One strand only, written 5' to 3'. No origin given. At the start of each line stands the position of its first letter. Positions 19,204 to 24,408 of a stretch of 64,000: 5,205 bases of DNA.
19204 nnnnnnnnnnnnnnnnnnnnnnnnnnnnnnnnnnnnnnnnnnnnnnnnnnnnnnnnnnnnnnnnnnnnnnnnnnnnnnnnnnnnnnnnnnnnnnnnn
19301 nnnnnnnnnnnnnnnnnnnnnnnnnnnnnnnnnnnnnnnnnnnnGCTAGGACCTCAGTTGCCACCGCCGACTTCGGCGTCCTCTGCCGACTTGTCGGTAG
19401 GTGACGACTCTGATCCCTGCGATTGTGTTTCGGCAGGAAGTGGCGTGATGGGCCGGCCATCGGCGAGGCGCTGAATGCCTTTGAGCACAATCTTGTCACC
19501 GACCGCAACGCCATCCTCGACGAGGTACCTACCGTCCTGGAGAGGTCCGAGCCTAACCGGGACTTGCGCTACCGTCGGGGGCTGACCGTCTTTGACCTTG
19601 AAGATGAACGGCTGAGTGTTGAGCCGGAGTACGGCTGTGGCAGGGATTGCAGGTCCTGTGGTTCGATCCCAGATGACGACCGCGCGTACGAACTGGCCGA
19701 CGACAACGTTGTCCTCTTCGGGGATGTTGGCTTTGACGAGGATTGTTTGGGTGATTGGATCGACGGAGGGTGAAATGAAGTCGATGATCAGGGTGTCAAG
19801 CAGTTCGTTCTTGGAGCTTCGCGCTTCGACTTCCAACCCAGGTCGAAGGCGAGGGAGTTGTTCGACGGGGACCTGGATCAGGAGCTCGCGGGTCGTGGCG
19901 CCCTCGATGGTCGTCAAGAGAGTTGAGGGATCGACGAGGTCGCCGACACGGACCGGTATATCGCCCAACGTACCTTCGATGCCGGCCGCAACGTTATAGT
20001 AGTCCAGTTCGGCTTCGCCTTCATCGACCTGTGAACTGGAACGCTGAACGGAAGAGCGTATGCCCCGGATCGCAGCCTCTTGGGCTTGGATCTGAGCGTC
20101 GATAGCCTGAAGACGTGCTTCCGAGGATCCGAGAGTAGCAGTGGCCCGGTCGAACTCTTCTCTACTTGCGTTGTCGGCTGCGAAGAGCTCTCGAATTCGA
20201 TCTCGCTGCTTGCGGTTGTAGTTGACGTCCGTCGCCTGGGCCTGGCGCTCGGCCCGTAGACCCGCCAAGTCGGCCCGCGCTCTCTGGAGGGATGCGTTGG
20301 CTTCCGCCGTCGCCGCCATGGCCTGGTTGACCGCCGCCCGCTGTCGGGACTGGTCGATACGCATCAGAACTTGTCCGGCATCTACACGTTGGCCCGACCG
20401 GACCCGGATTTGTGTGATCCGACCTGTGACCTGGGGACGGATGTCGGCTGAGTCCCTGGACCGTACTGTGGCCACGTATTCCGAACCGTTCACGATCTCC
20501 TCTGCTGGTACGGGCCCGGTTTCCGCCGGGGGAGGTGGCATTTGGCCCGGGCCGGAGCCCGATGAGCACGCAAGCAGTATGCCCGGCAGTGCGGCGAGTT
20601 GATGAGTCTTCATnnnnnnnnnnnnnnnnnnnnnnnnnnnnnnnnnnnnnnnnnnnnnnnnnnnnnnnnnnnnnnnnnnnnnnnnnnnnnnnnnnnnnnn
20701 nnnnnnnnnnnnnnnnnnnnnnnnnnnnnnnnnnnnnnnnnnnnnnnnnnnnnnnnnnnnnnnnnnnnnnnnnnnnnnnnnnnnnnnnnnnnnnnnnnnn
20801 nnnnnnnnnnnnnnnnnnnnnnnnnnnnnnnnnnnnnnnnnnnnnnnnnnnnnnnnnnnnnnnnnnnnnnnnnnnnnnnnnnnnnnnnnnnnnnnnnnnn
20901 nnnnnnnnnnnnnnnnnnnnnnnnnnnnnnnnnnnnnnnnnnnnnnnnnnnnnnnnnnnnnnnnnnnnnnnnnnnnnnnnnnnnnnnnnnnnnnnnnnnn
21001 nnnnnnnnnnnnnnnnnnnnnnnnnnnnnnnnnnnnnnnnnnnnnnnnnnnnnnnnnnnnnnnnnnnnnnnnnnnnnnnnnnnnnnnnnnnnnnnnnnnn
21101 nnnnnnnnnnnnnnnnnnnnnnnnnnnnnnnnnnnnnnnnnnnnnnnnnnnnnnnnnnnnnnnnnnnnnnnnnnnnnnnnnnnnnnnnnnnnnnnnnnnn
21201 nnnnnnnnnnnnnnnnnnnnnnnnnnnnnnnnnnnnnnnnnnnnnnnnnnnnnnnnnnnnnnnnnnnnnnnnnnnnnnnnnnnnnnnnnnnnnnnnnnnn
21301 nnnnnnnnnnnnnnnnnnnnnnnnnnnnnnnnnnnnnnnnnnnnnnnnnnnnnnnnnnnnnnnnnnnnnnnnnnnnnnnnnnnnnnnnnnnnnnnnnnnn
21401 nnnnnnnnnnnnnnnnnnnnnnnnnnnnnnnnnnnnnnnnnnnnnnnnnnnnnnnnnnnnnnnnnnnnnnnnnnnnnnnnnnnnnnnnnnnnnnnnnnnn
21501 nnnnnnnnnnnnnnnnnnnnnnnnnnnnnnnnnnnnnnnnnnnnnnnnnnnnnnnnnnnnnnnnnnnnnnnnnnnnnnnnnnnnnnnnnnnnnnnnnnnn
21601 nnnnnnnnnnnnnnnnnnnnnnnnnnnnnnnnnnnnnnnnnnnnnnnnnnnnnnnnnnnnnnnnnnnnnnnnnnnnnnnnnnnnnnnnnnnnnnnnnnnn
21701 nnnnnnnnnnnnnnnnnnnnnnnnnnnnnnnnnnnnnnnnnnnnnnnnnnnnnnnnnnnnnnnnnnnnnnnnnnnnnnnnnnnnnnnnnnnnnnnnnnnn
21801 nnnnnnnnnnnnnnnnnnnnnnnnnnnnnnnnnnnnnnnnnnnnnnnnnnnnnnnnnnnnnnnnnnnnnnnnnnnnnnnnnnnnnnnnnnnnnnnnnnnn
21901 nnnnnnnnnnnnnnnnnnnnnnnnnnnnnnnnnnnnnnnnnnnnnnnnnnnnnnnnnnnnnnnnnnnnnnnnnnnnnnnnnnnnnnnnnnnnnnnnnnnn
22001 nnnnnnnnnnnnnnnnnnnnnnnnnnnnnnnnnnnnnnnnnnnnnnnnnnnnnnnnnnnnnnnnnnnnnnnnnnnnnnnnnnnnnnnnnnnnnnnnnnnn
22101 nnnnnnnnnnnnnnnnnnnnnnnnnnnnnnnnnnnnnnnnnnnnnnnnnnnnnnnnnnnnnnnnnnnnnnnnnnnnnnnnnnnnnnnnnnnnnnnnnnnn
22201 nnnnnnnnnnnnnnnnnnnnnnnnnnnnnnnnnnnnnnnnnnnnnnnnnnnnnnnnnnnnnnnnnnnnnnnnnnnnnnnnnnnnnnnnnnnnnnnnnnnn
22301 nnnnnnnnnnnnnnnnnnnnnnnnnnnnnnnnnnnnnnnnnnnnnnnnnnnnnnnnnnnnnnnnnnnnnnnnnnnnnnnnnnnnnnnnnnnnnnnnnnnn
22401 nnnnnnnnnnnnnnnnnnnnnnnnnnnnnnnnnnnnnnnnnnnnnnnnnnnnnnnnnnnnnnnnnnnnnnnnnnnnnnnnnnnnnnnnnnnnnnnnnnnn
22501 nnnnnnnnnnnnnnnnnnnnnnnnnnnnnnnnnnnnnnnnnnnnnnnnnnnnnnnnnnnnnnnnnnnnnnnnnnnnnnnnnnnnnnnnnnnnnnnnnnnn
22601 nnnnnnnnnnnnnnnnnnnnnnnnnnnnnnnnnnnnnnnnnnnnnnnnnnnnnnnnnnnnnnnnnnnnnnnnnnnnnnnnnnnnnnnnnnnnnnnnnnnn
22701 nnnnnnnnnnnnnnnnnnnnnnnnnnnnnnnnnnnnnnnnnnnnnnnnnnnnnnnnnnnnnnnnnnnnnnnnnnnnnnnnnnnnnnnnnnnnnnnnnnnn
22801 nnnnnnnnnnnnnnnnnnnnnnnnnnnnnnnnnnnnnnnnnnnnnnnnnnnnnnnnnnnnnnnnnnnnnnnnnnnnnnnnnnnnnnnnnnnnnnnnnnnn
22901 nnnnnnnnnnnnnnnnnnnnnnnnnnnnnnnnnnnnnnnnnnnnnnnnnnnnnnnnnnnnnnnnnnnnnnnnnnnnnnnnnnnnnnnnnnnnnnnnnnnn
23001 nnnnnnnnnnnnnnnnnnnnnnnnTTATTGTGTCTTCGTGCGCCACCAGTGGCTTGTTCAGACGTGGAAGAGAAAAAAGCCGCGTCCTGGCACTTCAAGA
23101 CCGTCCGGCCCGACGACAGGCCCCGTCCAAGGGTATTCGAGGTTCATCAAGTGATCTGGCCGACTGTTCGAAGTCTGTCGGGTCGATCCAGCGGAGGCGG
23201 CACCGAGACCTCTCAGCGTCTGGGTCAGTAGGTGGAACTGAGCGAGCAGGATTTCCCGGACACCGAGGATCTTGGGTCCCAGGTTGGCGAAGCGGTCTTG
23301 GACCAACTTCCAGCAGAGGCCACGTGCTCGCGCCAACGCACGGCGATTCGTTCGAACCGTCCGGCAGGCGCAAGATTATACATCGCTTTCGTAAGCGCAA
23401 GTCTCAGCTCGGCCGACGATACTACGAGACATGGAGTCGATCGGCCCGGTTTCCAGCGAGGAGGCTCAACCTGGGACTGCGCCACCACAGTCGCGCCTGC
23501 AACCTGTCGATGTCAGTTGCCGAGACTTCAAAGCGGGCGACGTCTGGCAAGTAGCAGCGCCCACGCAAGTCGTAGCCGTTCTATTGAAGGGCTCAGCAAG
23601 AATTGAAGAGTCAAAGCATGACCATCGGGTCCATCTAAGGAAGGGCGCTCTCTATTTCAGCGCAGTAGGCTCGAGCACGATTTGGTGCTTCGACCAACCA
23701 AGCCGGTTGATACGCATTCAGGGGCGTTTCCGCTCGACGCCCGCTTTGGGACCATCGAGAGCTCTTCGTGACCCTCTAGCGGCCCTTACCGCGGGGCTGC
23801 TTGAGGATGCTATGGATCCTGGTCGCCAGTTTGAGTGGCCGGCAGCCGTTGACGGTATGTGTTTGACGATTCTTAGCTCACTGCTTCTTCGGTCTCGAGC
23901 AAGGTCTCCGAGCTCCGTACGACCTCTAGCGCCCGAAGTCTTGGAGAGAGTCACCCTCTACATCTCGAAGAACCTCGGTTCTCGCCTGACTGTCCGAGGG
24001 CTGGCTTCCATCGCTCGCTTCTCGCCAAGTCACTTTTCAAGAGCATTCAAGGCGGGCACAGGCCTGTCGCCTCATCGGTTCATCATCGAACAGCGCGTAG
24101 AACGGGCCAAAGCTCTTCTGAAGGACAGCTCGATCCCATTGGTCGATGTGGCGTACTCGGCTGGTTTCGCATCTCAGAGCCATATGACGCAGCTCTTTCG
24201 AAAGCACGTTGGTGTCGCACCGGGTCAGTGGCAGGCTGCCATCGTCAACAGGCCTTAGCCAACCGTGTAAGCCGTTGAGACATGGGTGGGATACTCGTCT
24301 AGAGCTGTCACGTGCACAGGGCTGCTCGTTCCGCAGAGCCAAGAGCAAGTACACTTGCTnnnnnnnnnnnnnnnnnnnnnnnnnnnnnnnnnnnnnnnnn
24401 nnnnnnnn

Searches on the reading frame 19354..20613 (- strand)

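Call 46: search_protein_families(library=pfam, proteins=[window:19354-20613:-], max_evalue=0.001)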
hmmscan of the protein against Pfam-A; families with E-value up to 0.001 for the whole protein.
window:19354-20613:- (419 aa): 5 families
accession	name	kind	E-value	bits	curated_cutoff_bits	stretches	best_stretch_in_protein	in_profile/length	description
PF16576.10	HlyD_D23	-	2.3e-13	50.4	30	1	52-302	16-206/214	Barrel-sandwich domain of CusB or HlyD membrane-fusion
PF13437.12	HlyD_3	-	2.3e-11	44.8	22.2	1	209-301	3-97/106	HlyD family secretion protein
PF13533.13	Biotin_lipoyl_2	-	1.2e-07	31.8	29.8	1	58-87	3-32/32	Biotin-lipoyl like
PF00364.28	Biotin_lipoyl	-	6.4e-05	23.1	22.1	0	56-86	43-73/73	Biotin-requiring enzyme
PF11570.13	E2R135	-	0.00022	22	21.4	1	150-206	6-62/136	Coiled-coil receptor-binding R-domain of colicin E2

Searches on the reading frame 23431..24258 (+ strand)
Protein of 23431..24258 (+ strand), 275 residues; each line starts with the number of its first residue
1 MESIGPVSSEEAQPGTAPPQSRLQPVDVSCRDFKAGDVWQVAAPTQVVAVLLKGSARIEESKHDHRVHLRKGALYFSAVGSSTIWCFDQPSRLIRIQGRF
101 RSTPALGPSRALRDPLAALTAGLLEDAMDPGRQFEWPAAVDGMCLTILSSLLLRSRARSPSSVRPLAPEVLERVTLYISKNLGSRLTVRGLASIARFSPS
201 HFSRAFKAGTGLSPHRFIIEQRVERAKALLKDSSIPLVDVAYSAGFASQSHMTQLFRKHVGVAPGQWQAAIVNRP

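Call 67: search_protein_families(library=pfam, proteins=[window:23431-24258:+], max_evalue=0.0001)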
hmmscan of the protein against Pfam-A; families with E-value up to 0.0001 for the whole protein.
window:23431-24258:+ (275 aa): 2 families
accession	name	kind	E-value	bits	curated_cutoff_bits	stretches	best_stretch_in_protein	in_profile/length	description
PF12833.13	HTH_18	-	2.1e-22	79.7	33.6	1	191-269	1-79/80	Helix-turn-helix domain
PF00165.29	HTH_AraC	-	4.7e-19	68.5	26.6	2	231-268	2-41/42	Bacterial regulatory helix-turn-helix proteins, AraC family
